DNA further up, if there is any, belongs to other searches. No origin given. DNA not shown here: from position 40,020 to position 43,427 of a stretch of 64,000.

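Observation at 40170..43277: AT-rich single gene encoding a metallophosphoesterase-STAND/NACHT-like NTPase-helical domain fusion: candidate NLR-type antiphage/conflict system with an unusual effector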

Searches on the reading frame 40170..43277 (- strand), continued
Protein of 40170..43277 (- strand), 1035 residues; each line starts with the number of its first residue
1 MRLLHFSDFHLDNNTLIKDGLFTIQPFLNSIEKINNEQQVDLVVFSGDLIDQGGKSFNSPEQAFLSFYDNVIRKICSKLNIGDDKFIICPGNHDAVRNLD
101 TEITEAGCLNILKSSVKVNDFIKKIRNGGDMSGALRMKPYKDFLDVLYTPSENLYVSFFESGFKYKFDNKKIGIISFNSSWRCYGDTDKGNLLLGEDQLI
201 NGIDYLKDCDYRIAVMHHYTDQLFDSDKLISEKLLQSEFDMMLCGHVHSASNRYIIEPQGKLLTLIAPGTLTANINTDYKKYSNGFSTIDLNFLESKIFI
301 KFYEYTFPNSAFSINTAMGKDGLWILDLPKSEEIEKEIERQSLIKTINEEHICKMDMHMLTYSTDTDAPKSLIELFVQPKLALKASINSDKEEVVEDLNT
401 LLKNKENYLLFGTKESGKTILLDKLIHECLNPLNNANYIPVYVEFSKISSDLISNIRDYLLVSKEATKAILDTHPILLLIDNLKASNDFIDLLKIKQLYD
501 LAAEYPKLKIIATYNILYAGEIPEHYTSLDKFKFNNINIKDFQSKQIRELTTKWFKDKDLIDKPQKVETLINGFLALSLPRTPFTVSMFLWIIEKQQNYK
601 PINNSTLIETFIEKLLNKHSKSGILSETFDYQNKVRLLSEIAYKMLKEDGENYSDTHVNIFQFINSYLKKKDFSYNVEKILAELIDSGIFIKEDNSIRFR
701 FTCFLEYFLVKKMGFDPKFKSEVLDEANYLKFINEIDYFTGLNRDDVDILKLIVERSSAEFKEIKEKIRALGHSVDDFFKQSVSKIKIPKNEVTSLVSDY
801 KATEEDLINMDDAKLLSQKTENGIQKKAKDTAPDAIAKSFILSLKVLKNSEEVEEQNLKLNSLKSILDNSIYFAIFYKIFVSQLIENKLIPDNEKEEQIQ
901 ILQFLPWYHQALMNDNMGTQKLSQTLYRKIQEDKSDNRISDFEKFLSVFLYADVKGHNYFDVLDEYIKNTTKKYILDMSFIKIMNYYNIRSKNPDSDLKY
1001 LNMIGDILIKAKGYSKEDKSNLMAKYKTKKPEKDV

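Call 64: get_annotated_region(hit=H1, flank=8000)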
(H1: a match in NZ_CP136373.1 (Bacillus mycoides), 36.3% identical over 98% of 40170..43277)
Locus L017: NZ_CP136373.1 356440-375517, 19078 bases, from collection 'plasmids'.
description: Bacillus mycoides strain PAMC 29434 plasmid unnamed1, complete sequence
organism: Bacillus mycoides (NCBI taxid 1405)
taxonomy: Bacteria; Bacillota; Bacilli; Bacillales; Bacillaceae; Bacillus; Bacillus mycoides
host: -; source: whole organism,soil; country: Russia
typing (MOB-suite, as given by PLSDB): non-mobilizable; replicon rep_cluster_125; mating-pair formation MPF_T
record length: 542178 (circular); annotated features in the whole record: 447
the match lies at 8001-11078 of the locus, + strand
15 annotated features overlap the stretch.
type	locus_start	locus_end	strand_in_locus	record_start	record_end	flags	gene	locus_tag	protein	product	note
CDS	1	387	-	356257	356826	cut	-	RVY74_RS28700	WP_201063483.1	TetR/AcrR family transcriptional regulator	GO:0006355 - regulation of DNA-templated transcription [Evidence IEA]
CDS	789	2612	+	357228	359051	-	asnB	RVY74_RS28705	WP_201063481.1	asparagine synthase (glutamine-hydrolyzing)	GO:0006529 - asparagine biosynthetic process [Evidence IEA]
CDS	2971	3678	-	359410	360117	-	-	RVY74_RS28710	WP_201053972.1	IS6 family transposase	-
CDS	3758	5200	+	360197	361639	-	-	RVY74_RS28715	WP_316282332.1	ATP-dependent helicase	-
CDS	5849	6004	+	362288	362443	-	-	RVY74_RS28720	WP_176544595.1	hypothetical protein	-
CDS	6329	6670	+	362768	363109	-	-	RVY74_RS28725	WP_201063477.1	hypothetical protein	-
CDS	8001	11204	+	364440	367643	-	-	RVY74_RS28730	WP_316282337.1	metallophosphoesterase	-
CDS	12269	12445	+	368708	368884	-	-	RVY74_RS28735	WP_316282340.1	hypothetical protein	-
CDS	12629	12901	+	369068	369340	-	-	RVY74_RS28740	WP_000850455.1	hypothetical protein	-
CDS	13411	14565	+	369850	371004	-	-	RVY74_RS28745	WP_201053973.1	HNH endonuclease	-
CDS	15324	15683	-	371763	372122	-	-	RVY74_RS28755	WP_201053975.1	helix-turn-helix transcriptional regulator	-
CDS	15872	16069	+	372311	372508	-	-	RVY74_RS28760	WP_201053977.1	helix-turn-helix domain-containing protein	-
CDS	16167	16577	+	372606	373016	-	-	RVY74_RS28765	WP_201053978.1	hypothetical protein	-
CDS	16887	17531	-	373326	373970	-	-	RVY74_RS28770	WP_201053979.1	hypothetical protein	-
CDS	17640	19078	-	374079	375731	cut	-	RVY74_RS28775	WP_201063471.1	pyridoxal-dependent decarboxylase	GO:0019752 - carboxylic acid metabolic process [Evidence IEA]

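Call 68: find_homologous_proteins(query=A4, max_evalue=1e-10)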
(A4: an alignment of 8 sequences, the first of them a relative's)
Query A4 (8 sequences) (1032 aa, profile of the alignment): 248 proteins with E <= 1e-10 among 7080 candidates; the best 120 are listed.
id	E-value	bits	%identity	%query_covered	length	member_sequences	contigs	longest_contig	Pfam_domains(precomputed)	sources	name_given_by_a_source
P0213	0.0e+0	1344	100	100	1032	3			PF00149.34,PF24406.2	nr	nr:metallophosphoesterase [Sporomusa sphaeroides]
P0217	0.0e+0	1109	31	99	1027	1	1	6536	PF00149.34,PF24406.2,PF20720.4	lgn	-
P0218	1.0e-270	919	42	99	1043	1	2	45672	PF00149.34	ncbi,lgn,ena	-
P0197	1.8e-259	882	41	98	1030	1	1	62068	PF00149.34,PF24406.2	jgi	-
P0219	5.1e-252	857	36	99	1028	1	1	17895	PF00149.34,PF24406.2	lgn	-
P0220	1.4e-250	853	36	99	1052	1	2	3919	PF00149.34,PF05729.19,PF24406.2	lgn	-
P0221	1.1e-219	750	33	99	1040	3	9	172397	PF00149.34,PF24406.2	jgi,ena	-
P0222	1.8e-219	749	32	98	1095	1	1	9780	PF00149.34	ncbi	-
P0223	4.1e-219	748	34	99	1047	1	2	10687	PF00149.34,PF24406.2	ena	-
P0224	5.0e-219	748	31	99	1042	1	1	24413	PF00149.34,PF24406.2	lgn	-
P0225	9.0e-219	747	33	98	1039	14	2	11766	PF00149.34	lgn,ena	-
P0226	2.0e-218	746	33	99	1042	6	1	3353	PF00149.34,PF24406.2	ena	-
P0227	9.1e-216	737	33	98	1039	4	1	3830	PF00149.34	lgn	-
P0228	2.1e-215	736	31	99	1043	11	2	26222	PF00149.34,PF24406.2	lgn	-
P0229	2.9e-215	736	34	98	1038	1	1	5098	PF00149.34,PF24406.2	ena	-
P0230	7.5e-215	734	32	99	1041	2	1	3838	PF00149.34,PF24406.2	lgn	-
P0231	9.2e-215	734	33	99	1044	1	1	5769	PF00149.34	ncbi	-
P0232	1.5e-214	733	33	98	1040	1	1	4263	PF00149.34,PF24406.2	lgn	-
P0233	1.6e-214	733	32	99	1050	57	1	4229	PF00149.34,PF24406.2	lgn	-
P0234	1.6e-214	733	32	98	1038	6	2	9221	PF00149.34,PF24406.2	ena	-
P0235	3.5e-214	732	33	99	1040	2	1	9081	PF00149.34,PF24406.2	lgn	-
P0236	3.6e-214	732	31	98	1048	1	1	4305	PF00149.34,PF24406.2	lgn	-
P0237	1.1e-213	730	31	99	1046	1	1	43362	PF00149.34,PF24406.2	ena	-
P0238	6.5e-213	728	32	99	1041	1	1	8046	PF00149.34,PF24406.2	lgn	-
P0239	7.5e-213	728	32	99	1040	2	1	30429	PF00149.34,PF24406.2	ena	-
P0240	7.9e-213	728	32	99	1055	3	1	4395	PF00149.34,PF24406.2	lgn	-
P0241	8.8e-213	727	32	99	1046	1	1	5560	PF00149.34,PF24406.2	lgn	-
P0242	9.4e-213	727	32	97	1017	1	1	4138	PF00149.34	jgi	jgi:Icc-related predicted phosphoesterase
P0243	1.1e-212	727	32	99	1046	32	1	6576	PF00149.34,PF24406.2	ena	-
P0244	1.2e-211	724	32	99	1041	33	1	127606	PF00149.34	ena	-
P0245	2.1e-211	723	33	99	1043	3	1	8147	PF00149.34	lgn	-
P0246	3.6e-211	722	32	98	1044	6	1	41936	PF00149.34,PF24406.2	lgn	-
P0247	3.6e-211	722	34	99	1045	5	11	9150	PF00149.34,PF24406.2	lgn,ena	-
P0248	8.3e-211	721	32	99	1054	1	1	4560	PF00149.34,PF24406.2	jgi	-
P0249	1.4e-210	720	32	98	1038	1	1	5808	PF00149.34,PF24406.2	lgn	-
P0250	1.4e-210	720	32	99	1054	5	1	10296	PF00149.34,PF24406.2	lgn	-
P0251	4.3e-210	718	31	98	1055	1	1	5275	PF00149.34,PF24406.2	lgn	-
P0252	1.5e-209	717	30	98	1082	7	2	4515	PF00149.34,PF24406.2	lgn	-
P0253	1.8e-209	716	32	99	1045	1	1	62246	PF00149.34,PF24406.2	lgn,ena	-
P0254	1.9e-209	716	32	99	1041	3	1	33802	PF00149.34,PF24406.2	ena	-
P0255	2.8e-209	716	34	98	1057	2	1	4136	PF00149.34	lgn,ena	-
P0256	4.9e-209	715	33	99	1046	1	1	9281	PF00149.34,PF24406.2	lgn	-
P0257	6.4e-209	715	30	99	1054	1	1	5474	PF00149.34,PF24406.2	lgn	-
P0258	1.1e-208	714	33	99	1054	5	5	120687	PF00149.34,PF24406.2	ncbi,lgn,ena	-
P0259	2.4e-208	713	32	99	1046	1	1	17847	PF00149.34,PF24406.2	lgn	-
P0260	1.3e-207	710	33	99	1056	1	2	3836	PF00149.34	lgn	-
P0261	4.3e-207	709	31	98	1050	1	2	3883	PF00149.34,PF24406.2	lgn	-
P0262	1.7e-203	697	32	97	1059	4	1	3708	PF00149.34,PF24406.2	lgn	-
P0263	3.0e-203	696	32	99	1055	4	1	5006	PF00149.34,PF24406.2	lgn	-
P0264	6.0e-203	695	32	99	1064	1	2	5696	PF00149.34,PF24406.2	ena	-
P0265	8.7e-203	694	31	96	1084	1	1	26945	PF00149.34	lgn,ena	-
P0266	1.4e-201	690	30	100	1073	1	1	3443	PF00149.34,PF24406.2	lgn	-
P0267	4.9e-201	688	32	95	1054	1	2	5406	PF00149.34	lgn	-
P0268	5.8e-201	688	29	98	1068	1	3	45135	PF00149.34,PF24406.2,PF20720.4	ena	-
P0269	3.2e-200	686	31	95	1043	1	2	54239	PF00149.34,PF20720.4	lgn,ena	-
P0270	6.8e-199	681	31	93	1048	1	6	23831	PF00149.34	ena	-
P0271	1.2e-198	681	30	97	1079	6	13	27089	PF00149.34,PF05729.19,PF24406.2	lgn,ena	-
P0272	1.5e-198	680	31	95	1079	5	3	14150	PF00149.34,PF05729.19,PF24406.2,PF20720.4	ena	-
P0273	3.6e-198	679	30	97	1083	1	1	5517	PF00149.34,PF24406.2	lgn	-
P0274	1.2e-197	677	31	97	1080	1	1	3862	PF00149.34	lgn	-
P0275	2.6e-197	676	31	95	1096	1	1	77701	PF00149.34,PF20720.4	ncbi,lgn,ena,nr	ncbi:MAG: metallophosphoesterase [Clostridiales bacterium]|nr:metallophosphoesterase [Clostridiales 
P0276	4.0e-197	676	30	98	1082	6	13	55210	PF00149.34,PF05729.19,PF24406.2,PF20720.4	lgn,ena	-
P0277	5.9e-197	675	30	98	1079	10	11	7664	PF00149.34,PF05729.19,PF24406.2,PF20720.4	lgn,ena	-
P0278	6.9e-197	675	30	98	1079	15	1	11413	PF00149.34,PF05729.19,PF24406.2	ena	-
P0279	1.1e-196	674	24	99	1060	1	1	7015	PF00149.34,PF24406.2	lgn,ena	-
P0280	1.2e-196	674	32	97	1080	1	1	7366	PF00149.34,PF24406.2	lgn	-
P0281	1.2e-196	674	31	96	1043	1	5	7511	PF00149.34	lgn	-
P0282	3.1e-196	673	31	97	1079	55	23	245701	PF00149.34,PF05729.19,PF24406.2,PF20720.4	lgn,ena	-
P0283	1.8e-195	670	30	97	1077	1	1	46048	PF00149.34,PF24406.2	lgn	-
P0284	3.6e-195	669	30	97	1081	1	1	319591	PF00149.34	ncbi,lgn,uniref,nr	ncbi:metallophosphoesterase [Anaeromicropila populeti]|uniref:3',5'-cyclic AMP phosphodiesterase Cpd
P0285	7.9e-195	668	33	95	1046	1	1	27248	PF00149.34,PF24406.2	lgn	-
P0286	3.8e-193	662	30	95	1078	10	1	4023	PF12850.13,PF00149.34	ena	-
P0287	1.7e-192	660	31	100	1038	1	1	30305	PF00149.34,PF24406.2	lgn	-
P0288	1.8e-187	644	26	99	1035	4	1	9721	PF13173.13,PF00149.34,PF12775.14,PF24406.2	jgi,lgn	jgi:predicted phosphodiesterase/DNA replication protein DnaC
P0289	5.6e-187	642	32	96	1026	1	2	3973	PF00149.34,PF24406.2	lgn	-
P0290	1.3e-185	637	32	84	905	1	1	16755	PF00149.34,PF24406.2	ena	-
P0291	1.7e-183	630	28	99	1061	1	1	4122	PF00149.34,PF24406.2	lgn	-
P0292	4.7e-182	626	25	98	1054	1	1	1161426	PF00149.34,PF24406.2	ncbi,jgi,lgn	ncbi:MAG TPA: metallophosphoesterase [Candidatus Deferrimicrobiaceae bacterium]|jgi:predicted MPP su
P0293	8.1e-182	625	26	97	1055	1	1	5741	PF00149.34,PF24406.2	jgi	jgi:predicted MPP superfamily phosphohydrolase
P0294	1.4e-181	624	27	98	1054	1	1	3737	PF00149.34,PF24406.2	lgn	-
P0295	6.3e-180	619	29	99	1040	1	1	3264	PF12850.13,PF00149.34,PF24406.2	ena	-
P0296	4.9e-178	612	23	93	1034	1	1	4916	PF00149.34,PF24406.2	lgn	-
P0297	7.3e-174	599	28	83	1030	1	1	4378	PF13173.13,PF00149.34,PF24406.2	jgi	jgi:predicted ATPase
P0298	7.8e-170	585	25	96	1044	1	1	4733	PF00149.34,PF24406.2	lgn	-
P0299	2.1e-164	567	26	94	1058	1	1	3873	PF00149.34,PF24406.2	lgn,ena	-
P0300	1.7e-163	564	27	97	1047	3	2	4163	PF00149.34,PF24406.2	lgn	-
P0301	1.5e-162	561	24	99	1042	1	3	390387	PF00149.34,PF24406.2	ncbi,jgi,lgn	-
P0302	1.1e-160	555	23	98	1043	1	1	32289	PF00149.34,PF24406.2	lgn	-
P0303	3.3e-159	550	24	91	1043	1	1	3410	PF00149.34,PF24406.2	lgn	-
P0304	6.6e-159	549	24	98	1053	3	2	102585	PF00149.34,PF24406.2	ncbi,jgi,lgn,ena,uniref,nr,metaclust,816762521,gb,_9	ncbi:hypothetical protein LCGC14_0710570 [marine sediment metagenome]|uniref:Calcineurin-like phosph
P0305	3.8e-157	543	23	99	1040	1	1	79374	PF00149.34,PF24406.2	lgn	-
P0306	1.3e-156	541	23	97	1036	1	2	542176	PF00149.34,PF24406.2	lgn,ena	-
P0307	1.7e-155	538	25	98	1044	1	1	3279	PF00149.34,PF24406.2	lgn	-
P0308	3.9e-155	537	23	92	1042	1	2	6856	PF00149.34,PF24406.2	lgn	-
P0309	1.4e-153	531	24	94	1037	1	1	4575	PF00149.34,PF24406.2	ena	-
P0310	4.8e-153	530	28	99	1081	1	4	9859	PF00149.34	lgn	-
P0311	1.9e-151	524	25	92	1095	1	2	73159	PF00149.34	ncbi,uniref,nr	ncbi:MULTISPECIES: metallophosphoesterase [unclassified Sporosarcina]|uniref:metallophosphoesterase 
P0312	2.5e-151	524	23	86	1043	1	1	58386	PF00149.34,PF24406.2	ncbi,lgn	-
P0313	1.8e-150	521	24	77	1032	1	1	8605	PF00149.34,PF24406.2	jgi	jgi:predicted phosphodiesterase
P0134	5.3e-150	520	24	99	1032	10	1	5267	PF00149.34,PF24406.2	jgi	-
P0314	9.8e-150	519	24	91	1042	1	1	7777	PF00149.34,PF24406.2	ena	-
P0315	1.6e-149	518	23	98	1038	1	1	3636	PF00149.34,PF24406.2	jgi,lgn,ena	-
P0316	2.3e-149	517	25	92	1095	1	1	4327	PF00149.34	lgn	-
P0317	5.0e-149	516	24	97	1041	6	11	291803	PF00149.34,PF24406.2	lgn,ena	-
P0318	5.8e-149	516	24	99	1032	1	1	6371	PF00149.34,PF24406.2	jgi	jgi:predicted MPP superfamily phosphohydrolase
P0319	9.6e-149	515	24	98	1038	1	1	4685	PF00149.34,PF24406.2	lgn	-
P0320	1.1e-148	515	24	88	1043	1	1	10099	PF00149.34,PF24406.2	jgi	jgi:predicted MPP superfamily phosphohydrolase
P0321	1.3e-148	515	24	98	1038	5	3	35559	PF00149.34,PF24406.2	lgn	-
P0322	1.3e-148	515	27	69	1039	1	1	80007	PF00149.34,PF05729.19,PF24406.2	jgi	-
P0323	1.4e-146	508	25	84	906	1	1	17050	PF04042.22,PF00149.34,PF24406.2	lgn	-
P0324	5.9e-146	506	23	99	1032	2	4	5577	PF00149.34,PF24406.2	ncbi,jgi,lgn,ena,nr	ncbi:MAG TPA: metallophosphoesterase [Bacteroidales bacterium]|nr:metallophosphoesterase [Bacteroida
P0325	9.3e-146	505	23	95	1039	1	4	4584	PF00149.34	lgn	-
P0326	3.5e-145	504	24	96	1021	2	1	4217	PF00149.34,PF24406.2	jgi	-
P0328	6.9e-143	496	26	99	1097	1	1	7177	PF00149.34,PF24406.2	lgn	-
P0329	1.1e-141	492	25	92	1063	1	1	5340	PF00149.34,PF24406.2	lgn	-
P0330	1.5e-141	492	25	75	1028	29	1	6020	PF00149.34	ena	-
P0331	3.4e-141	490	22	97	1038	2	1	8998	PF00149.34,PF24406.2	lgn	-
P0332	1.1e-140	489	23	97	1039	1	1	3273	PF00149.34,PF24406.2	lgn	-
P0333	4.2e-140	487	24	95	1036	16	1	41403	PF00149.34,PF24406.2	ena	-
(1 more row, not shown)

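Call 77: find_related_loci(query=A5, collection=genome_contigs, flank=10000)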
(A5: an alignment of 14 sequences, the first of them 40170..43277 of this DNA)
Query A5 (1035 aa) in genome_contigs; peptide patterns used: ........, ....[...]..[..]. (x = any residue, [..] = any of these).
49 stretches matched a pattern; 11 encode a relative of the query (tblastn E <= 1e-3); 10 distinct loci.
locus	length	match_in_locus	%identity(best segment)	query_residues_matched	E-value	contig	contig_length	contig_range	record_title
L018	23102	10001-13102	84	1-1034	0e+0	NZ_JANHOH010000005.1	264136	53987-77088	Mucilaginibacter aquariorum strain JC4 contig5, whole genome shotgun sequence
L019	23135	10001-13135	41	1-1033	0e+0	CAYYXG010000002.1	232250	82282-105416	MAG TPA_asm: uncultured Flavobacteriaceae bacterium isolate SRP319275_co3_42 genome assembly, contig: NODE_62_length_232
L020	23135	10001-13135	41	1-1033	0e+0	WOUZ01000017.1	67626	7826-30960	MAG: Bacteroidetes bacterium isolate X2_MetaBAT.6 scaffold_217, whole genome shotgun sequence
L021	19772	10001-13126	41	1-1033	0e+0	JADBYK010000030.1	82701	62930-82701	MAG: Cytophagales bacterium isolate M037S2SP1A04QC M037S2_30, whole genome shotgun sequence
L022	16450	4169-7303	41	1-1030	0e+0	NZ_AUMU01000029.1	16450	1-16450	Chryseobacterium gregarium DSM 19109 H561DRAFT_scaffold00028.28_C, whole genome shotgun sequence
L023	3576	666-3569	41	1-956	0e+0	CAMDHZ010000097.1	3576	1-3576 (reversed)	MAG: Chitinophaga pinensis isolate MsE-30jul19-124 genome assembly, contig: MsE-30jul19-C43339, whole genome shotgun seq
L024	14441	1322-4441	39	1-1030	0e+0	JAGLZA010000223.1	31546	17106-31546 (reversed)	MAG: candidate division WOR-3 bacterium isolate RS_13_48 ZL320.bin.48.fa_223, whole genome shotgun sequence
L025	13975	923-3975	39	1-1011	0e+0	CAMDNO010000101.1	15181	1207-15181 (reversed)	MAG: Porphyromonas cangingivalis isolate MiH-14oct19-69 genome assembly, contig: MiH-14oct19-C8095, whole genome shotgun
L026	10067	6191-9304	45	1-1035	0e+0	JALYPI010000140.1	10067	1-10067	MAG: Bacteroidota bacterium isolate MDV bin33 SD1454-56_k127_171760, whole genome shotgun sequence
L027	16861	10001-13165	35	1-1034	1e-167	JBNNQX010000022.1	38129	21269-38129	Alkalihalobacillus sp. NPDC127517 NPDC127517_64_F12.ctg-0022, whole genome shotgun sequence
